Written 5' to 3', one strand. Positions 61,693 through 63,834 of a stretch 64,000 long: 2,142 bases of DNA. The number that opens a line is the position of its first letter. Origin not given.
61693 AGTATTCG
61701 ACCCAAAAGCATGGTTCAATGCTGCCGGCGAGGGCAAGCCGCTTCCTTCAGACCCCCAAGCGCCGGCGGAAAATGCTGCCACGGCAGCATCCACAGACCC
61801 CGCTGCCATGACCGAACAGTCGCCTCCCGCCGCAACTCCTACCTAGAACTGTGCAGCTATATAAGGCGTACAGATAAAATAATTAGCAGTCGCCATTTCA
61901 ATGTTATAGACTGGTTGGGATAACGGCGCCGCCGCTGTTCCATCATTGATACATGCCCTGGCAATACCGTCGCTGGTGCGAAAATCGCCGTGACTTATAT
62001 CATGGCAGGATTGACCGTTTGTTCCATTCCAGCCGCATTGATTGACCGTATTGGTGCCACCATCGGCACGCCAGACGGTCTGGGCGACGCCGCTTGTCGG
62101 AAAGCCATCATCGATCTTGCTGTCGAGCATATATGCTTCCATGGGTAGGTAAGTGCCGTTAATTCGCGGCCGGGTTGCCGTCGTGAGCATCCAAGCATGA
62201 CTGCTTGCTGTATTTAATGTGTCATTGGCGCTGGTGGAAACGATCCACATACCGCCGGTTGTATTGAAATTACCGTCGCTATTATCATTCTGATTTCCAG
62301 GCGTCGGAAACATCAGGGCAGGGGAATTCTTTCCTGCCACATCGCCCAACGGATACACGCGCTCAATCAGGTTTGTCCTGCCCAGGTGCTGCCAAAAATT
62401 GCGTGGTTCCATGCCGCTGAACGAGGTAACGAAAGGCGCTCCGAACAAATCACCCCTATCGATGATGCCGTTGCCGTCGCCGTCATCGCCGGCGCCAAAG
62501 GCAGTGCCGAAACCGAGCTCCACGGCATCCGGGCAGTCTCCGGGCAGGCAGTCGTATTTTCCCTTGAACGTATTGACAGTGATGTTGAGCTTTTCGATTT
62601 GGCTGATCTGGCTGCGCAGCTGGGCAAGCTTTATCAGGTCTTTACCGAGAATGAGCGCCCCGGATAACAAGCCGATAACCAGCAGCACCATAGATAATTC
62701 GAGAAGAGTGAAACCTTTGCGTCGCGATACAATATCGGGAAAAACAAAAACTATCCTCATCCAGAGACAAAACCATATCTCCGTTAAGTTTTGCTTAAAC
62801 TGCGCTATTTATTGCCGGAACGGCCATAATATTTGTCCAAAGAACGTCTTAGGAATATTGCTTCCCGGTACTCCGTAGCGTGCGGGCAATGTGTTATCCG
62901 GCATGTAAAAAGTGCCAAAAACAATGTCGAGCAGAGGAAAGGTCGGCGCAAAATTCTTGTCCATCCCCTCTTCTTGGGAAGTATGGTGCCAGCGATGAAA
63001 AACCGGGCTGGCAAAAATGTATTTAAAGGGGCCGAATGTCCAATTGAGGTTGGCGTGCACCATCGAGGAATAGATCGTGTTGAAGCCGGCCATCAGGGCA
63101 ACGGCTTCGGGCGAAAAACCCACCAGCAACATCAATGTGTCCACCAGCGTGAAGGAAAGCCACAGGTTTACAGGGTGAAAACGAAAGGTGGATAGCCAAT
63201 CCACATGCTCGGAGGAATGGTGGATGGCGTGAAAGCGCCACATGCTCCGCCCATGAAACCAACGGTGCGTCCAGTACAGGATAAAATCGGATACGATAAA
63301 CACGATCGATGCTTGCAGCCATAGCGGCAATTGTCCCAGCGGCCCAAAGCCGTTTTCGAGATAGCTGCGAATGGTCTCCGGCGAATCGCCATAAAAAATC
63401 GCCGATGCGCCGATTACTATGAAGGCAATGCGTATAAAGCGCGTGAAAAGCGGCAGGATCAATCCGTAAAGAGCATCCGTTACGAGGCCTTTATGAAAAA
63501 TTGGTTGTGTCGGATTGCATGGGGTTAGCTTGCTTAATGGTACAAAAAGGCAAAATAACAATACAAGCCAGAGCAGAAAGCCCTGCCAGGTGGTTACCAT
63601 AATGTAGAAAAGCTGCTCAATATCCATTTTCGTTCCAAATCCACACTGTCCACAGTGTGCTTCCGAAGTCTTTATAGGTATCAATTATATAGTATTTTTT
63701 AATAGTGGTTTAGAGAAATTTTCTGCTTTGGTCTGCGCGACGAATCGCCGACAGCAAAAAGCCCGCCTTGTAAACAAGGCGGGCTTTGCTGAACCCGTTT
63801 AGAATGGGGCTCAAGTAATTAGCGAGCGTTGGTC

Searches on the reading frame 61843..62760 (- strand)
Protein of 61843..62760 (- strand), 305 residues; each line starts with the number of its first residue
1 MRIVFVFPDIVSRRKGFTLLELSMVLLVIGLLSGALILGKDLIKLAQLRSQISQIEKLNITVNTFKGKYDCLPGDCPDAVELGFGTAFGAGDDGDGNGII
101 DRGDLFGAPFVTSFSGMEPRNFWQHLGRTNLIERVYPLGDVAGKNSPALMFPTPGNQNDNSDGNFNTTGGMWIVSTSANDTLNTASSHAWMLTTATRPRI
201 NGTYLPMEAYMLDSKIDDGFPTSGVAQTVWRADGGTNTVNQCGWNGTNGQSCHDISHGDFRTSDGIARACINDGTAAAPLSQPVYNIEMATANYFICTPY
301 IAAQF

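Call 9: search_protein_families(library=pfam, proteins=[window:61843-62760:-], max_evalue=0.01)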
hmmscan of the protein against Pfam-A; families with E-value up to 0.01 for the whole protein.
window:61843-62760:- (305 aa): 1 family
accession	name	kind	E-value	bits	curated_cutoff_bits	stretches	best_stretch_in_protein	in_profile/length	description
PF07963.17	N_methyl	-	9.3e-05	22.3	21.2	1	12-36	2-26/27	Prokaryotic N-terminal methylation motif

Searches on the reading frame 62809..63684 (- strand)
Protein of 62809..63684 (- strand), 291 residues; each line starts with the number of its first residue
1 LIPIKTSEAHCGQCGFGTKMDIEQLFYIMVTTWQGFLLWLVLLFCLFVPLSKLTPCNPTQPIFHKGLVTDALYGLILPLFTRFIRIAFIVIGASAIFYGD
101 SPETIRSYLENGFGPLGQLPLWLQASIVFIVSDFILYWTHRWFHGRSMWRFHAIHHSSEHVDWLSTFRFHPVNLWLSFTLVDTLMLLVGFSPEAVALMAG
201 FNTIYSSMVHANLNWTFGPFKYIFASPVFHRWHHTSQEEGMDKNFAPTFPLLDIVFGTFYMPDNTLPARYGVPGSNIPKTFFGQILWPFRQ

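Call 9: search_protein_families(library=pfam, proteins=[window:62809-63684:-], max_evalue=0.01)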
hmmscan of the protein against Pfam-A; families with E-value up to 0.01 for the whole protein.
window:62809-63684:- (291 aa): 1 family
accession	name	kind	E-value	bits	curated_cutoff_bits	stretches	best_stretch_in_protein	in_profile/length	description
PF04116.19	FA_hydroxylase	-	7.5e-30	104.5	31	1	127-258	3-132/132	Fatty acid hydroxylase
